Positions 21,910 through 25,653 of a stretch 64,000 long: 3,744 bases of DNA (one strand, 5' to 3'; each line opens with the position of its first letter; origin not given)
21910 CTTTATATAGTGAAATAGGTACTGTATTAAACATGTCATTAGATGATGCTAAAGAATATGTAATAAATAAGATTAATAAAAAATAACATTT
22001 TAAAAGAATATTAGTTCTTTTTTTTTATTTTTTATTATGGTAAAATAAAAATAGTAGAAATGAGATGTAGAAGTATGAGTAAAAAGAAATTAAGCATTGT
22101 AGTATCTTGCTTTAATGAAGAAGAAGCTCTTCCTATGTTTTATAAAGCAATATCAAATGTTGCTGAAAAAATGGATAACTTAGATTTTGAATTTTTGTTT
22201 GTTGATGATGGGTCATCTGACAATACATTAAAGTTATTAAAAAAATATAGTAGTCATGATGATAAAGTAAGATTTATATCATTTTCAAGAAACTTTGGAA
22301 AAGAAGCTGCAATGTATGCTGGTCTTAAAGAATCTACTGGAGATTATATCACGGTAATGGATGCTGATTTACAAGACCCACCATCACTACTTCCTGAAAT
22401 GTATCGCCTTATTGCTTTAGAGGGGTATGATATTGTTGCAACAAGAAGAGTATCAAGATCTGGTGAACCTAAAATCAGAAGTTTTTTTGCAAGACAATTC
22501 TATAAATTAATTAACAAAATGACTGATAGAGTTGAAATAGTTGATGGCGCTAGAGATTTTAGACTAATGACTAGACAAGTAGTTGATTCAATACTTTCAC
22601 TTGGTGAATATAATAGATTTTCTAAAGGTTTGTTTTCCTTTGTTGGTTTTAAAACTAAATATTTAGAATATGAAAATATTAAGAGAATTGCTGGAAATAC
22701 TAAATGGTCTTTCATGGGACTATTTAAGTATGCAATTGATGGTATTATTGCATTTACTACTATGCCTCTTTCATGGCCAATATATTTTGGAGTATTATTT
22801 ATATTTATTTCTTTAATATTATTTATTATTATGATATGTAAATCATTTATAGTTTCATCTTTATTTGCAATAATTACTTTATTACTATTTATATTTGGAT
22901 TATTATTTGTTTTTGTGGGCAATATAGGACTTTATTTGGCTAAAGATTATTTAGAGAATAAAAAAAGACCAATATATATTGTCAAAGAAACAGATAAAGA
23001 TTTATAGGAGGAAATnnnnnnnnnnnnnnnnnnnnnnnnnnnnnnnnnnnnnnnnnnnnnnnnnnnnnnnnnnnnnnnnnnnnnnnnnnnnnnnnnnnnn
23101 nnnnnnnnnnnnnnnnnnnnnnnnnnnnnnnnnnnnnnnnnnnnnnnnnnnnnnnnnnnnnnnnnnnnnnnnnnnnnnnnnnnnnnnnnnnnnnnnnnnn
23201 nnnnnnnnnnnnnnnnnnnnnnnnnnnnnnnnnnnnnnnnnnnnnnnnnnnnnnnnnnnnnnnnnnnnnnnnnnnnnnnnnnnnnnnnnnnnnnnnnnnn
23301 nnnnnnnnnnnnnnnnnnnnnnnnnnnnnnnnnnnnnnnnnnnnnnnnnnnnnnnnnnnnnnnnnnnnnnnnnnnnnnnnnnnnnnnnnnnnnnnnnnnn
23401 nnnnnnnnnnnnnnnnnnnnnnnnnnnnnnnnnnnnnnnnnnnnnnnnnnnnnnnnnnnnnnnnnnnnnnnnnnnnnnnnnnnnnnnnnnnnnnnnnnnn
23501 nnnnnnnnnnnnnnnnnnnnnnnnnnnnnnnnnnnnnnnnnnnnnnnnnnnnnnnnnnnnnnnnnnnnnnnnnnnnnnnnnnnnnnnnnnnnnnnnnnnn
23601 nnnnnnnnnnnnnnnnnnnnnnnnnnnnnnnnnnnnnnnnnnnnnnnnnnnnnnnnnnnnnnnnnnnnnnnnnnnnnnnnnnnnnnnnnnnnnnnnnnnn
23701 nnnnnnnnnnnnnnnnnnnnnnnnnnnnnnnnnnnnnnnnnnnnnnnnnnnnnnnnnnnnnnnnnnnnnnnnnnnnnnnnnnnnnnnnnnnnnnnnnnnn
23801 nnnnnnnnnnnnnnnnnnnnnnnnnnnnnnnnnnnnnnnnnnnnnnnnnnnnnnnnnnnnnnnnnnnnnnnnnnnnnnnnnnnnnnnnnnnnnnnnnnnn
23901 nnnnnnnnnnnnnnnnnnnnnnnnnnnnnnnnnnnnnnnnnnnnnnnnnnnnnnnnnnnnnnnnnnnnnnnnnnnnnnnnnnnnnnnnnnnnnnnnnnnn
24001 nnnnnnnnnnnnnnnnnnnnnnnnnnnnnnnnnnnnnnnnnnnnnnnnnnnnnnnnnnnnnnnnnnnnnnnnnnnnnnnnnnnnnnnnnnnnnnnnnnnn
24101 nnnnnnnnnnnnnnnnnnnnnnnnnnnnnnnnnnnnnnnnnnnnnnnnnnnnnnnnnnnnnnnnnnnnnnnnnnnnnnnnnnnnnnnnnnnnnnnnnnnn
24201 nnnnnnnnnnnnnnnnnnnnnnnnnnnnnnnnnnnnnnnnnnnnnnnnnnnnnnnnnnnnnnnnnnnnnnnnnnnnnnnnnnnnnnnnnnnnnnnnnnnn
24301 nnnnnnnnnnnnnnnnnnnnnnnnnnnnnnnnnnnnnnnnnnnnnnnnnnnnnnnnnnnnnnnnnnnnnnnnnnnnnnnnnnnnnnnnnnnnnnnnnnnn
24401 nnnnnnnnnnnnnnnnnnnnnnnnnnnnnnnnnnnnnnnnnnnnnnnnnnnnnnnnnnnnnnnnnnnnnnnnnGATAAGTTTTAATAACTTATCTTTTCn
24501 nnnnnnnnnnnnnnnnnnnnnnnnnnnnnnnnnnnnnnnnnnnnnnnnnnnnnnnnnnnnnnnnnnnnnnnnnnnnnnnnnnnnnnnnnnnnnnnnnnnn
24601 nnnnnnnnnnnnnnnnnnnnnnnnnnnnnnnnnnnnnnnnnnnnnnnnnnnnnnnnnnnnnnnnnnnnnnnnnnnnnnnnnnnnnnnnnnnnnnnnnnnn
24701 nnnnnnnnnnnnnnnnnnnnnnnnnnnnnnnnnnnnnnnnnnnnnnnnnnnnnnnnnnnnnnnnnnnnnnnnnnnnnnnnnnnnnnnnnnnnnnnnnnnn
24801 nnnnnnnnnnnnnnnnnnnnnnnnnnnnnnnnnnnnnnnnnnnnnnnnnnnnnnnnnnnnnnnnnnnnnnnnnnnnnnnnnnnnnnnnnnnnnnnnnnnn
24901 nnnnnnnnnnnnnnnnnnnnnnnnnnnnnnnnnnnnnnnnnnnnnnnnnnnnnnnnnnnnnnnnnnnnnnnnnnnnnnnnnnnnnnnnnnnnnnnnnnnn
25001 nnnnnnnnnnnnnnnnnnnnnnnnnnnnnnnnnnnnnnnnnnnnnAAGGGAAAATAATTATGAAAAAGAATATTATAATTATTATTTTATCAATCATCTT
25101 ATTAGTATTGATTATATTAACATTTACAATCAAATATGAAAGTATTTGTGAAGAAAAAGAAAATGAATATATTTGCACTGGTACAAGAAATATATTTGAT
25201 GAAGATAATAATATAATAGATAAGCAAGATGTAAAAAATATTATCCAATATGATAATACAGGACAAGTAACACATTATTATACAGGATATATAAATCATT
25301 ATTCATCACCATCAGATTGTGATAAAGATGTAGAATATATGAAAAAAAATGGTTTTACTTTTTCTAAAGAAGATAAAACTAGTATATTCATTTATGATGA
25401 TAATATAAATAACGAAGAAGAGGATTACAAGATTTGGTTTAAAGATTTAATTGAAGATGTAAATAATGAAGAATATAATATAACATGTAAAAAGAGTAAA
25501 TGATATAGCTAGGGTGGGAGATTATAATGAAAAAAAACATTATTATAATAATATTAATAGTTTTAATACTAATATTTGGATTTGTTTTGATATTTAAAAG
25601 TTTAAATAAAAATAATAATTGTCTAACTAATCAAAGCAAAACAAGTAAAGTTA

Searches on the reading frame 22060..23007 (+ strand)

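Call 3: search_protein_families(library=pfam, proteins=[window:22060-23007:+], max_evalue=1)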
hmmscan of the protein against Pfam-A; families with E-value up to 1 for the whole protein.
window:22060-23007:+ (315 aa): 9 families
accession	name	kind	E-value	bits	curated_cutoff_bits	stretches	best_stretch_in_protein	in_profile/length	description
PF00535.33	Glycos_transf_2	-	7.4e-35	120.8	23.3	1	12-178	1-167/168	Glycosyl transferase family 2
PF13641.12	Glyco_tranf_2_3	-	1.4e-07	32.2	27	1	11-179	3-175/230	Glycosyltransferase like family 2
PF10111.15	Glyco_tranf_2_2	-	4.6e-07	30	27.3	1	14-108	2-96/276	Glycosyltransferase like family 2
PF13704.12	Glyco_tranf_2_4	-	0.0074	17.2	27.5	1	44-103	21-81/98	Glycosyl transferase family 2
PF12804.13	NTP_transf_3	-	0.025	15.2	27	1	78-156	69-146/160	MobA-like NTP transferase domain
PF03452.20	Anp1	-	0.039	13.8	28.8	1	8-66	20-78/263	Anp1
PF00534.26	Glycos_transf_1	-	0.043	13.8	26.4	1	7-77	13-82/172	Glycosyl transferases group 1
PF13692.12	Glyco_trans_1_4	-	0.076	13.7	27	1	14-76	6-67/142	Glycosyl transferases group 1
PF24709.1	DUF7670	-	0.21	12.4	29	1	225-285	48-108/118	Domain of unknown function (DUF7670)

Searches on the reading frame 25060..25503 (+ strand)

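Call 3: search_protein_families(library=pfam, proteins=[window:25060-25503:+], max_evalue=1)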
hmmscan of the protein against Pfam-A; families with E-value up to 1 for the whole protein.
window:25060-25503:+ (147 aa): 3 families
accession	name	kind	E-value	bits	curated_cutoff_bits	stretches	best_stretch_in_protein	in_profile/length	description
PF19112.6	VanA_C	-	0.072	13.7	23.5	0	35-59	137-161/193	Vanillate O-demethylase oxygenase C-terminal domain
PF12698.13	ABC2_membrane_3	-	0.18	11.3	31.6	1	5-128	4-106/347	ABC-2 family transporter protein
PF10840.13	DUF2645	-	0.81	10.8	25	0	5-51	2-48/98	Protein of unknown function (DUF2645)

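Call 4: search_protein_families(library=ncbifam, proteins=[window:25060-25503:+], max_evalue=1)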
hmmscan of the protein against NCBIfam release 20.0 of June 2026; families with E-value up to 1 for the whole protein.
window:25060-25503:+ (147 aa): 2 families
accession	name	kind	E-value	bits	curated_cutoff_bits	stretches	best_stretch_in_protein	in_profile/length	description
NF046005.2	near_gluc_PtsG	equivalog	0.016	15.4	45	1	3-36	3-36/85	MPN207a family PTS transporter accessory protein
NF040904.1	PhrA_Strep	subfamily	0.16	12.2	40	1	1-35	1-36/56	PhrA family quorum-sensing system peptide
